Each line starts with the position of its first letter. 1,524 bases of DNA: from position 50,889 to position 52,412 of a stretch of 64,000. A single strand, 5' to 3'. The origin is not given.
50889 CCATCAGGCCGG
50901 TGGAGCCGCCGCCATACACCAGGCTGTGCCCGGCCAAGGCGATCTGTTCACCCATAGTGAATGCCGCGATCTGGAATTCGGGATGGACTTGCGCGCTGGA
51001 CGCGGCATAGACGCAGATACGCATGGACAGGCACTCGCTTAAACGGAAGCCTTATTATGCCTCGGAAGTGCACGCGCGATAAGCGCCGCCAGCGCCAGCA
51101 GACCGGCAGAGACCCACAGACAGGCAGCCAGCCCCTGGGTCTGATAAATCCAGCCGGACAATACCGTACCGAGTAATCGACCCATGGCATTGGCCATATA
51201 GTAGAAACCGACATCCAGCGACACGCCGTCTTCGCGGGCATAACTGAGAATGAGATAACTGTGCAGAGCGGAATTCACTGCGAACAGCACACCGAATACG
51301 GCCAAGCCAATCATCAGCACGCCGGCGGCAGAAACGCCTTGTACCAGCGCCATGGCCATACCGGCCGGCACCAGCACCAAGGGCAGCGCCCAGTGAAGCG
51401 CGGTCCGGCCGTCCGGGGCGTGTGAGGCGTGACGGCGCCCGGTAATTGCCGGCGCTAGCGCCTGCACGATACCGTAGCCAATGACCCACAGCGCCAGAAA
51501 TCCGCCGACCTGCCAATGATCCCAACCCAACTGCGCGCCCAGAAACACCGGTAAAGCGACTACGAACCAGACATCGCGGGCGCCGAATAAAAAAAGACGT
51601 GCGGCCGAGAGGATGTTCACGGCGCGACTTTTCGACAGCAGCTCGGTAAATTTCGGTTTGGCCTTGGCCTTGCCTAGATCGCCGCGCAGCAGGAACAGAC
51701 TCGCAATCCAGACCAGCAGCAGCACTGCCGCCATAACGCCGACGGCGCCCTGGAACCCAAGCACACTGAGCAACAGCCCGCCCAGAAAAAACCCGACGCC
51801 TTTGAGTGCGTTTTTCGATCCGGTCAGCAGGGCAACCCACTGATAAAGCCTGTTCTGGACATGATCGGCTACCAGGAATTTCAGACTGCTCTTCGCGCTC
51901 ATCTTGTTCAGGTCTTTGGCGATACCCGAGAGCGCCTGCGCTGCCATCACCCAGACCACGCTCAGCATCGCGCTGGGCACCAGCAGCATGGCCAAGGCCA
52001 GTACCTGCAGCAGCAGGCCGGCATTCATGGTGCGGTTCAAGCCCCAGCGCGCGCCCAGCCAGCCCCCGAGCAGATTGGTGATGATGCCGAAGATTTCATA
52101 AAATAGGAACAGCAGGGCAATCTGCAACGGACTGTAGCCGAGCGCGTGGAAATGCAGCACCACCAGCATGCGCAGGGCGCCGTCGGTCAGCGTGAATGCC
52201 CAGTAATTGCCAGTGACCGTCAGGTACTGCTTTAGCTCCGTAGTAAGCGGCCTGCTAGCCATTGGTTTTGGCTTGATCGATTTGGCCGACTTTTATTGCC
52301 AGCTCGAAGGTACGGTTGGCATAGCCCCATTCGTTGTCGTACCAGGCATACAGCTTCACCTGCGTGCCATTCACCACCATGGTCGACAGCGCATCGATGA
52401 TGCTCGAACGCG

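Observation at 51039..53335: Arsenate-detoxifying GAPDH-ArsJ module apparently wired to phosphate starvation (Pho box) instead of ArsR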

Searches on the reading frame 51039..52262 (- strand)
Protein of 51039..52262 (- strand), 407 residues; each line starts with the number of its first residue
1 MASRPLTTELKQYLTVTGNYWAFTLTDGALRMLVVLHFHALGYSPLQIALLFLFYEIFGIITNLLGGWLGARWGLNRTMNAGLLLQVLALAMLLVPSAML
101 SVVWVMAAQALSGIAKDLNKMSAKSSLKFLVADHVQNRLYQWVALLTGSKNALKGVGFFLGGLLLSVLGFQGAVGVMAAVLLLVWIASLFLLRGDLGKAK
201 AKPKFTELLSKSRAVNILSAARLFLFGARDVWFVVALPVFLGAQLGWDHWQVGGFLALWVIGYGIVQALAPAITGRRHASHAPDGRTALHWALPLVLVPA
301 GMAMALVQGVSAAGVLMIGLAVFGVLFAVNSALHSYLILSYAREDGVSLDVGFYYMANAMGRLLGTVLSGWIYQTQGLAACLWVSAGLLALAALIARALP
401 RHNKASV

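Call 3: search_protein_families(library=ncbifam, proteins=[window:51039-52262:-])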
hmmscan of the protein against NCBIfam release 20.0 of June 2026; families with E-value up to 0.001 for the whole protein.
window:51039-52262:- (407 aa): 3 families
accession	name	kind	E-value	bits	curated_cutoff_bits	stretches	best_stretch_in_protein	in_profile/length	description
NF033734.1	MFS_ArsJ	equivalog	2.5e-187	622.8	400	1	11-398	1-391/392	organoarsenical effux MFS transporter ArsJ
TIGR00879.1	SP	subfamily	0.00011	20.9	237.8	1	29-118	95-171/510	sugar porter family MFS transporter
NF038246.1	bile_salt_MFS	equivalog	0.00023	20.1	400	1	18-104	234-323/408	conjugated bile salt MFS transporter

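Call 4: search_protein_families(library=pfam, proteins=[window:51039-52262:-])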
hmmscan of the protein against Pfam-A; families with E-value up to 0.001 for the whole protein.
window:51039-52262:- (407 aa): 1 family
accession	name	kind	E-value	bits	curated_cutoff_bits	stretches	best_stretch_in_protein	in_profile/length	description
PF07690.21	MFS_1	-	3.1e-22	79.4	33.4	2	22-342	7-323/347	Major Facilitator Superfamily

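Call 8: find_related_loci(query=window:51039-52262:-, collection=genome_contigs, flank=6000)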
Query window:51039-52262:- (407 aa) in genome_contigs; peptide patterns used: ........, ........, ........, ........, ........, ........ (x = any residue, [..] = any of these).
599 stretches matched a pattern (row limit reached: there are more); 584 encode a relative of the query (tblastn E <= 1e-3); the best 80 are kept; 80 distinct loci.
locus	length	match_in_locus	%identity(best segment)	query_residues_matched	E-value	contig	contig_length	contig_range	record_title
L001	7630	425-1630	73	6-403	0e+0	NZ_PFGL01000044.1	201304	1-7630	MAG: Shewanella sp. CG12_big_fil_rev_8_21_14_0_65_47_15 CG12_8_21_14_0.65_scaffold_12_c, whole genome shotgun sequence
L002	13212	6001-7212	72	6-405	0e+0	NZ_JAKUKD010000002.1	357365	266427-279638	Shewanella sp. KJ2020 id=2, whole genome shotgun sequence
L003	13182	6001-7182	74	6-400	0e+0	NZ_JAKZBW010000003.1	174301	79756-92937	Pseudoxanthomonas sp. LH2527 NODE_3_length_174301_cov_15.499879, whole genome shotgun sequence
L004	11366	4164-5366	72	1-403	0e+0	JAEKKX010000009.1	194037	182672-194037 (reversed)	MAG: Lysobacterales bacterium isolate SH_71_25 SH_S37_scaffold_16, whole genome shotgun sequence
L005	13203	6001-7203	74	6-407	0e+0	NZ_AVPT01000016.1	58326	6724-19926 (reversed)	Lysobacter arseniciresistens ZS79 contig20, whole genome shotgun sequence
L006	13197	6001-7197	70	6-405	0e+0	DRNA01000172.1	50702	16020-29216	MAG TPA_asm: Aeromonadales bacterium isolate HyVt-500 HyVt-500_k145_208155, whole genome shotgun sequence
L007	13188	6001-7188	75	6-402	0e+0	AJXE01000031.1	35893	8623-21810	Stutzerimonas stutzeri TS44 Contig00031, whole genome shotgun sequence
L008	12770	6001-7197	73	6-405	0e+0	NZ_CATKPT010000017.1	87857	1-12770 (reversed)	Pseudomonas sp. IT-P253 EMIT0P253_Contig_25, whole genome shotgun sequence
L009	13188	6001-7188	74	6-402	0e+0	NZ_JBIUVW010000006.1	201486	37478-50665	Pseudomonas sp. NPDC087697 NPDC087697_133_F8.ctg-0006, whole genome shotgun sequence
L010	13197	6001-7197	73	6-405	0e+0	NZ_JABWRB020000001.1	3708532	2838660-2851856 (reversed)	Pseudomonas zanjanensis strain SWRI12 1, whole genome shotgun sequence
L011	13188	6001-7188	72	6-402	0e+0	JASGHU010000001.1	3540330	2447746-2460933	MAG: Spongiibacteraceae bacterium isolate 5N210 JMF-2111-06-0005.ont.bin.210_0, whole genome shotgun sequence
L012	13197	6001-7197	73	6-405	0e+0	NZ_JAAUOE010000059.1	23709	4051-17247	Pseudomonas frederiksbergensis strain DM22 SEQ59, whole genome shotgun sequence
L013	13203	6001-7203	68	6-407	1e-180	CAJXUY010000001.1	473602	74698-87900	MAG TPA_asm: uncultured Oleiphilaceae bacterium isolate SRR3933263_bin.5_MetaBAT_v2.12.1_MAG genome assembly, contig: NO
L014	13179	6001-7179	70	6-403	1e-180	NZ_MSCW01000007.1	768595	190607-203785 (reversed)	Marinobacter lutaoensis strain T5054 DSM17466_contig_7, whole genome shotgun sequence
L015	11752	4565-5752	72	6-402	3e-180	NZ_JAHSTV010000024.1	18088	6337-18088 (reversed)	Pseudomonas farris strain SWRI79 24, whole genome shotgun sequence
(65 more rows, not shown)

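Call 19: search_protein_families(library=ncbifam, proteins=[L007:2074-3153:-, L007:3527-3883:+, L007:3537-4091:-, L007:4112-4825:+, L007:7350-7820:+, L007:1059-2063:-, L005:2075-3250:-, L005:3443-3808:-, L005:3807-4331:+, L005:4438-4941:+], max_evalue=1e-10)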
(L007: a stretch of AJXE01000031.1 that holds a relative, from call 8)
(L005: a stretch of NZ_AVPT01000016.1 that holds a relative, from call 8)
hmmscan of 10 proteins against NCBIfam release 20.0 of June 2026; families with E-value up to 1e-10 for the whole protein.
L007:2074-3153:- (359 aa): 1 family
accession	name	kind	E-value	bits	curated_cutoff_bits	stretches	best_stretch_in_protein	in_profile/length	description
TIGR00832.1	acr3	equivalog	8.8e-115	383.5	282.8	1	17-344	1-326/327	ACR3 family arsenite efflux transporter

L007:3527-3883:+ (118 aa): 0 families

L007:3537-4091:- (184 aa): 0 families

L007:4112-4825:+ (237 aa): 1 family
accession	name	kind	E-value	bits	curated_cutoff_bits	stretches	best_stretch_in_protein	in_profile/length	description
TIGR02690.1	resist_ArsH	equivalog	6.2e-124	411.2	292.25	1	5-223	1-219/219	arsenical resistance protein ArsH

L007:7350-7820:+ (156 aa): 11 families
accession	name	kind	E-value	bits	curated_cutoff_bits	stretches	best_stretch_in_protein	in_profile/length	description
TIGR03193.1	4hydroxCoAred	equivalog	8.8e-40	136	257.8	1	2-148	2-148/148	4-hydroxybenzoyl-CoA reductase subunit gamma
NF041020.1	glyceraldDH_gamma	equivalog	2.8e-39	134.3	290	1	2-152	13-163/164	glyceraldehyde dehydrogenase subunit gamma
TIGR03198.1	pucE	equivalog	5e-38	129.9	254.3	1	2-146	4-147/151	xanthine dehydrogenase subunit E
NF043084.2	XdhC_XDHase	equivalog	9.2e-37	125.9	217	1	2-147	3-149/151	xanthine dehydrogenase subunit XdhC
TIGR03311.1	Se_dep_XDH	equivalog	1.8e-35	122.2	830.45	1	6-154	5-150/848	selenium-dependent xanthine dehydrogenase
NF045668.1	pterin_aldehy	equivalog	1.2e-31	109.6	1100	1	3-152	4-156/905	molybdopterin-dependent aldehyde oxidoreductase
TIGR02963.1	xanthine_xdhA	equivalog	4.3e-31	108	467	1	11-150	11-160/468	xanthine dehydrogenase small subunit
NF007387.0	PRK09908.1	equivalog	9.2e-31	106.4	212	1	2-146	9-154/159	xanthine dehydrogenase iron sulfur-binding subunit XdhC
NF008514.0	PRK11433.1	equivalog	1.7e-30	106.2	322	1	2-150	53-216/218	aldehyde dehydrogenase iron-sulfur subunit PaoA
TIGR02969.1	mam_aldehyde_ox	subfamily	2.5e-21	74.9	1912.3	1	12-144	14-157/1330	aldehyde oxidase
TIGR03313.1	Se_sel_red_Mo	hypoth_equivalog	6.4e-13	47.3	1101.9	1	6-154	3-151/951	molybdopterin-dependent oxidoreductase Mo/Fe-S-binding subunit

L007:1059-2063:- (334 aa): 2 families
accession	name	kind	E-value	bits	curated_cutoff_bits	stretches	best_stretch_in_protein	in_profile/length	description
NF040736.1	efflux_SaoE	equivalog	7.3e-33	114.3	325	1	52-328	21-296/352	efflux transporter SaoE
NF033936.1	CuZnOut_SO0444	equivalog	1.9e-29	102.9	300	2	194-329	182-312/351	SO_0444 family Cu/Zn efflux transporter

L005:2075-3250:- (391 aa): 0 families

L005:3443-3808:- (121 aa): 0 families

L005:3807-4331:+ (174 aa): 2 families
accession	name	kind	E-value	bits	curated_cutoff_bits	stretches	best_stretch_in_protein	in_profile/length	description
TIGR02691.1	arsC_pI258_fam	equivalog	5.3e-18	65.5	174.3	1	7-139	1-128/129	arsenate reductase (thioredoxin)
NF010053.0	PRK13530.1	subfamily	2.3e-15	57.1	215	1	4-116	3-110/133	arsenate reductase (thioredoxin)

L005:4438-4941:+ (167 aa): 3 families
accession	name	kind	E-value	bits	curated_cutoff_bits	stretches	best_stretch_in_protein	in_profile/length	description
TIGR02691.1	arsC_pI258_fam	equivalog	7.4e-20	71.5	174.3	1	7-138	1-127/129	arsenate reductase (thioredoxin)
NF010053.0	PRK13530.1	subfamily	2.1e-15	57.2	215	1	5-117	4-111/133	arsenate reductase (thioredoxin)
TIGR02689.1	ars_reduc_gluta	equivalog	2.2e-13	50.5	157.6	1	6-114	2-105/126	arsenate reductase, glutathione/glutaredoxin type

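Call 48: search_protein_families(library=pfam, proteins=[L007:3527-3883:+, L007:3537-4091:-, L005:3443-3808:-, L005:2075-3250:-, L005:7187-7759:+, L007:3000-4043:+], max_evalue=0.0001)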
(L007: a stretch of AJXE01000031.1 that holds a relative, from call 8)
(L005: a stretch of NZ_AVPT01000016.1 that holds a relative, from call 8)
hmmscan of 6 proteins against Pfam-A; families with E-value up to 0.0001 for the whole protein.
L007:3527-3883:+ (118 aa): 0 families

L007:3537-4091:- (184 aa): 0 families

L005:3443-3808:- (121 aa): 0 families

L005:2075-3250:- (391 aa): 0 families

L005:7187-7759:+ (190 aa): 0 families

L007:3000-4043:+ (347 aa): 2 families
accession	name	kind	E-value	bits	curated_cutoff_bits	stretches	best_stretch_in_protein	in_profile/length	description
PF01451.26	LMWPc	-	1.3e-18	68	23.2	1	94-216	1-142/144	Low molecular weight phosphotyrosine protein phosphatase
PF01022.26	HTH_5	-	4.9e-11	42.8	22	1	245-291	1-46/47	Bacterial regulatory protein, arsR family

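Call 82: find_homologous_proteins(query=window:51039-52262:-, max_evalue=1e-100)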
Query window:51039-52262:- (407 aa): 7999 proteins with E <= 1e-100 among 8000 candidates; the best 120 are listed.
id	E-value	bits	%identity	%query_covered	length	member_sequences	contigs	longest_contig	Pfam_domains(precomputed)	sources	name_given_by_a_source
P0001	7.2e-249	844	98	100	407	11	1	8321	PF07690.22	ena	-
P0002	1.6e-241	820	95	100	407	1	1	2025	PF07690.22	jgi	jgi:predicted MFS family arabinose efflux permease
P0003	2.9e-241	819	95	100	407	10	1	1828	PF07690.22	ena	-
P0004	9.8e-240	814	94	100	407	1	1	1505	PF07690.22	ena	-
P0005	7.5e-239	811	94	100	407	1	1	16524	PF07690.22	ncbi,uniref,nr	ncbi:organoarsenical effux MFS transporter ArsJ [Arenimonas sp. GDDSR-1]|uniref:organoarsenical effu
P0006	7.6e-239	811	94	100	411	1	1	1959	PF07690.22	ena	-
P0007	1.5e-235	800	94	99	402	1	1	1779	PF07690.22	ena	-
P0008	7.1e-230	781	91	100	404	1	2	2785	PF07690.22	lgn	-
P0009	4.9e-220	749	86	100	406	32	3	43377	PF07690.22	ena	-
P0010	1.2e-218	744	86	100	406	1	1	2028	PF07690.22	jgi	-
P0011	1.7e-218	744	85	100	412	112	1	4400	PF07690.22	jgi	-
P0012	2.4e-217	740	85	100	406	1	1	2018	PF07690.22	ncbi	ncbi:MAG: organoarsenical effux MFS transporter ArsJ [Arenimonas sp.]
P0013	1.7e-216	737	85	99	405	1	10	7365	PF07690.22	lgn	-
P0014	1.2e-215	735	86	99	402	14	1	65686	PF07690.22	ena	-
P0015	4.3e-211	720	83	100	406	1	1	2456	PF07690.22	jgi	jgi:predicted MFS family arabinose efflux permease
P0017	1.7e-210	718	82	100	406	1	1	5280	PF07690.22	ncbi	-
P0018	1.7e-210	718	83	100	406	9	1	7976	PF07690.22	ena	-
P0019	8.2e-208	709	82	100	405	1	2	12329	PF07690.22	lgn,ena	-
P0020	8.7e-204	695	81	100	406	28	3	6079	PF07690.22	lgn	-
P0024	1.4e-196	672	78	98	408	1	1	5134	PF07690.22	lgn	-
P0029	2.0e-194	665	76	99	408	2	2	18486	PF07690.22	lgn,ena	-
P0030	4.6e-194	663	76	99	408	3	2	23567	PF07690.22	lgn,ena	-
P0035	6.6e-191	653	77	96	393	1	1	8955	PF07690.22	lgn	-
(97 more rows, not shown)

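Call 83: find_encoding_contigs(protein=P0014, flank=2500, max_places=1)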
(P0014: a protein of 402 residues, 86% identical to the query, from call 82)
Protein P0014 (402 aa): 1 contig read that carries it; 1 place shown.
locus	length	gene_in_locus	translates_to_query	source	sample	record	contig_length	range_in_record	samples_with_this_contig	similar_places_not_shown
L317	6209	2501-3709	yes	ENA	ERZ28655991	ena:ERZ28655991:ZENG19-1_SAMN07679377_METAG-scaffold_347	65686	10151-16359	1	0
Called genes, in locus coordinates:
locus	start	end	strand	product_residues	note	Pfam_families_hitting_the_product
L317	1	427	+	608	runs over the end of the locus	PF13522:GATase_6, PF13537:GATase_7, PF01380:SIS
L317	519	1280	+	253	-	PF03372:Exo_endo_phos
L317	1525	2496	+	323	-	PF00044:Gp_dh_N, PF02800:Gp_dh_C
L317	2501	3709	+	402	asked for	PF07690:MFS_1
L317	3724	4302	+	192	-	PF18306:LDcluster4, PF03641:Lysine_decarbox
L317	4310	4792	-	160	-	PF01590:GAF, PF13185:GAF_2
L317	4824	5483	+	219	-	PF13500:AAA_26, PF01656:CbiA (weak)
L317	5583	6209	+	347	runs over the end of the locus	PF25919:BSH_CusB (faint), PF25917:BSH_RND, PF25973:BSH_CzcB (weak), PF25944:Beta-barrel_RND (weak), PF25954:Beta-barrel_RND_2, PF25967:RND-MFP_C (weak), PF25989:YknX_C, PF25975:CzcB_C (weak), +2 more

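Call 84: find_encoding_contigs(protein=P0017, flank=2500, max_places=1)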
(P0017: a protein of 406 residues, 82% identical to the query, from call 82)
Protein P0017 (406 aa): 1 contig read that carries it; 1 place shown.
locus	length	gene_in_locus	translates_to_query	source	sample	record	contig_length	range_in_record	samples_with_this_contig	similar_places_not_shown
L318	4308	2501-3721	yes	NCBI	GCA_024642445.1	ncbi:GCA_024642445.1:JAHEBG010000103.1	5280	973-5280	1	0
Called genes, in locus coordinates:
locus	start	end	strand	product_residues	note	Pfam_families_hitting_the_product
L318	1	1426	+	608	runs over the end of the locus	PF13522:GATase_6, PF13537:GATase_7, PF01380:SIS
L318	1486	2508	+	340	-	PF00044:Gp_dh_N, PF01113:DapB_N (faint), PF02800:Gp_dh_C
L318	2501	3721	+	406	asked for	PF07690:MFS_1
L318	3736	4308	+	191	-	?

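Call 85: find_encoding_contigs(protein=P0019, flank=2500, max_places=1)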
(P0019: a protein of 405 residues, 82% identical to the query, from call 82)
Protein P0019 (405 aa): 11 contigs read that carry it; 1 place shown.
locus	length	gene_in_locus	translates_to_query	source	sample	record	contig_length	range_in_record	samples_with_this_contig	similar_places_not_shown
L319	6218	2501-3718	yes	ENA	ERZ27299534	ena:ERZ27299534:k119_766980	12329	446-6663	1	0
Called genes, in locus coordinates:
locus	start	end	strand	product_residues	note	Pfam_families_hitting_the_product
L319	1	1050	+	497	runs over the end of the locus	?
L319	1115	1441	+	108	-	PF12840:HTH_20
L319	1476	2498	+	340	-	PF00044:Gp_dh_N, PF02800:Gp_dh_C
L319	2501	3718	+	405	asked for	PF07690:MFS_1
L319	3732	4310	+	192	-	PF18306:LDcluster4, PF03641:Lysine_decarbox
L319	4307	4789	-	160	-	PF01590:GAF, PF13185:GAF_2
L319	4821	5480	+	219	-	PF13500:AAA_26, PF01656:CbiA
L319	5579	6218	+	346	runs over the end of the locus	PF25917:BSH_RND, PF25944:Beta-barrel_RND (faint), PF25973:BSH_CzcB, PF25954:Beta-barrel_RND_2, PF25967:RND-MFP_C (weak), PF25975:CzcB_C, PF25989:YknX_C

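Call 86: find_encoding_contigs(protein=P0020, flank=2500, max_places=1)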
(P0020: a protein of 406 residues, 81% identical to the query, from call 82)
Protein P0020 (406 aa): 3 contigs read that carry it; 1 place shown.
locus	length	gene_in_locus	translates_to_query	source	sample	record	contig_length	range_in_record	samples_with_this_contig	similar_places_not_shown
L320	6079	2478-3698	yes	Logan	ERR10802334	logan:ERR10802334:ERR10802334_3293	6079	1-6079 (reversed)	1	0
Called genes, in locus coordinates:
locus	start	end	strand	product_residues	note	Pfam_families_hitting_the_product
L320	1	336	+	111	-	?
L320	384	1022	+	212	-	PF17784:Sulfotransfer_4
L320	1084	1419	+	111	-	PF12840:HTH_20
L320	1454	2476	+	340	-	PF00044:Gp_dh_N, PF02800:Gp_dh_C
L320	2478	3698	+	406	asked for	PF07690:MFS_1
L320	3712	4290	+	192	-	PF18306:LDcluster4, PF03641:Lysine_decarbox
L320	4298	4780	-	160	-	PF01590:GAF, PF13185:GAF_2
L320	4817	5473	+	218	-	PF01656:CbiA (weak), PF13500:AAA_26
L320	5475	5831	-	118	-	PF01242:PTPS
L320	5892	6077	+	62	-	?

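Call 88: find_encoding_contigs(protein=P0013, flank=2500, max_places=1)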
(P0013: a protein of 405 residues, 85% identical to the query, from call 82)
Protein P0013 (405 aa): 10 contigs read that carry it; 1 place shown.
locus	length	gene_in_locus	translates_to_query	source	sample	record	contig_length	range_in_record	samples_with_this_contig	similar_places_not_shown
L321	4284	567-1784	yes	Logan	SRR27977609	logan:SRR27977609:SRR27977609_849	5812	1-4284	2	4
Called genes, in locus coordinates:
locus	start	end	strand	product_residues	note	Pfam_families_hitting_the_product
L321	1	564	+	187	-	?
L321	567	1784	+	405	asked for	PF07690:MFS_1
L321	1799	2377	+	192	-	PF18306:LDcluster4, PF03641:Lysine_decarbox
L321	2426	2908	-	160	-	PF01590:GAF, PF13185:GAF_2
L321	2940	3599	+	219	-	PF13500:AAA_26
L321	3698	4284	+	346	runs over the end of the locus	PF25919:BSH_CusB (faint), PF25917:BSH_RND, PF25973:BSH_CzcB, PF25944:Beta-barrel_RND (weak), PF25954:Beta-barrel_RND_2, PF25967:RND-MFP_C, PF25975:CzcB_C, PF25989:YknX_C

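Call 89: find_encoding_contigs(protein=P0018, flank=2500, max_places=1)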
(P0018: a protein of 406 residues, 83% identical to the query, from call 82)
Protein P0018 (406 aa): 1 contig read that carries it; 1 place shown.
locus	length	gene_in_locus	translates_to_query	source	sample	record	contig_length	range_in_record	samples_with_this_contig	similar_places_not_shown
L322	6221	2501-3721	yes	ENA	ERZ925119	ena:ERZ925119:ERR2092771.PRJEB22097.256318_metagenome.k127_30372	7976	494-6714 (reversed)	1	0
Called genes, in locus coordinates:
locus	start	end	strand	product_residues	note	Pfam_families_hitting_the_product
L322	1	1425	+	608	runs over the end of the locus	PF13522:GATase_6, PF13537:GATase_7, PF01380:SIS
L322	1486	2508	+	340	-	PF00044:Gp_dh_N, PF01113:DapB_N (faint), PF02800:Gp_dh_C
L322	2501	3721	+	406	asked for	PF07690:MFS_1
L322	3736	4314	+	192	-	PF18306:LDcluster4, PF03641:Lysine_decarbox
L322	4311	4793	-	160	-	PF01590:GAF, PF13185:GAF_2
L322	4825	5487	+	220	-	PF13500:AAA_26, PF01656:CbiA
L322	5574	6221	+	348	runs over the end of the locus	PF25917:BSH_RND, PF25973:BSH_CzcB (weak), PF25944:Beta-barrel_RND (weak), PF25954:Beta-barrel_RND_2, PF25989:YknX_C, PF25975:CzcB_C (weak)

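Call 90: find_encoding_contigs(protein=P0024, flank=2500, max_places=1)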
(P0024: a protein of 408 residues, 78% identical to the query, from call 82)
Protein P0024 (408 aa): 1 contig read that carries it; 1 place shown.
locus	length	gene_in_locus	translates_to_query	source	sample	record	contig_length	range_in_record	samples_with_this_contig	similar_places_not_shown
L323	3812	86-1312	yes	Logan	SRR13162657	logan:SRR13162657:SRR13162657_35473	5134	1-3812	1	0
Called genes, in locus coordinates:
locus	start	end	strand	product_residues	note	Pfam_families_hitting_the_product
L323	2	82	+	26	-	?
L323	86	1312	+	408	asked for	PF07690:MFS_1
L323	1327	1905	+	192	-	PF18306:LDcluster4, PF03641:Lysine_decarbox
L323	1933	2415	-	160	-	PF01590:GAF, PF13185:GAF_2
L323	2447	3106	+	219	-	PF13500:AAA_26, PF01656:CbiA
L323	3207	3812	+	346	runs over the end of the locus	PF25919:BSH_CusB (faint), PF25917:BSH_RND, PF25973:BSH_CzcB, PF25944:Beta-barrel_RND (weak), PF25954:Beta-barrel_RND_2, PF25967:RND-MFP_C (weak), PF25989:YknX_C, PF25975:CzcB_C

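Call 91: find_encoding_contigs(protein=P0029, flank=2500, max_places=1)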
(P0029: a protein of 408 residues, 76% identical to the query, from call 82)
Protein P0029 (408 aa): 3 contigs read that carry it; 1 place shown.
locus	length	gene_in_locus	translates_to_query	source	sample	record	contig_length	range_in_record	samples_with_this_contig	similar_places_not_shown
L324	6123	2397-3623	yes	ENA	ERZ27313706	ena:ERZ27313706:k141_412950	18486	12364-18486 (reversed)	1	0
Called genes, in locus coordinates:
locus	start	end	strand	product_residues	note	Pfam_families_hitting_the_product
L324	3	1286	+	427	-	?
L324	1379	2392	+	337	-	PF00044:Gp_dh_N, PF01113:DapB_N (faint), PF02800:Gp_dh_C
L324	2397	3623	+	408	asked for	PF07690:MFS_1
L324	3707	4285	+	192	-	PF18306:LDcluster4, PF03641:Lysine_decarbox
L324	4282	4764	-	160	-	PF01590:GAF, PF13185:GAF_2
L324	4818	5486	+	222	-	PF01656:CbiA, PF13500:AAA_26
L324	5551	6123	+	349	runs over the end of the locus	PF25917:BSH_RND, PF25973:BSH_CzcB (weak), PF25944:Beta-barrel_RND, PF25954:Beta-barrel_RND_2, PF25990:Beta-barrel_YknX (weak), PF25967:RND-MFP_C (weak), PF25975:CzcB_C (weak), PF25989:YknX_C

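Call 92: find_encoding_contigs(protein=P0030, flank=2500, max_places=1)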
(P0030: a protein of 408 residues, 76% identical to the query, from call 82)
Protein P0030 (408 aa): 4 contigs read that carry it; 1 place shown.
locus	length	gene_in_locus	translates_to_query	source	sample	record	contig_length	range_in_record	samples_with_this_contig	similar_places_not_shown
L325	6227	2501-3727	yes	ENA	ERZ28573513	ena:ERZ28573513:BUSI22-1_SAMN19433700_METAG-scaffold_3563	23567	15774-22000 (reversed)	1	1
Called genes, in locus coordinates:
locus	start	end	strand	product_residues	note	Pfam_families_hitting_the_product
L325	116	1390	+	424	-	PF01380:SIS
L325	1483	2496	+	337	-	PF00044:Gp_dh_N, PF01113:DapB_N (faint), PF02800:Gp_dh_C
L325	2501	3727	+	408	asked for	PF07690:MFS_1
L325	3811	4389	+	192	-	PF18306:LDcluster4, PF03641:Lysine_decarbox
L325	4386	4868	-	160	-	PF01590:GAF, PF13185:GAF_2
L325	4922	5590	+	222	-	PF01656:CbiA, PF13500:AAA_26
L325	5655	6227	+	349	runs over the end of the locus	PF25917:BSH_RND, PF25973:BSH_CzcB (weak), PF25944:Beta-barrel_RND, PF25954:Beta-barrel_RND_2, PF25990:Beta-barrel_YknX (weak), PF25967:RND-MFP_C (weak), PF25975:CzcB_C (weak), PF25989:YknX_C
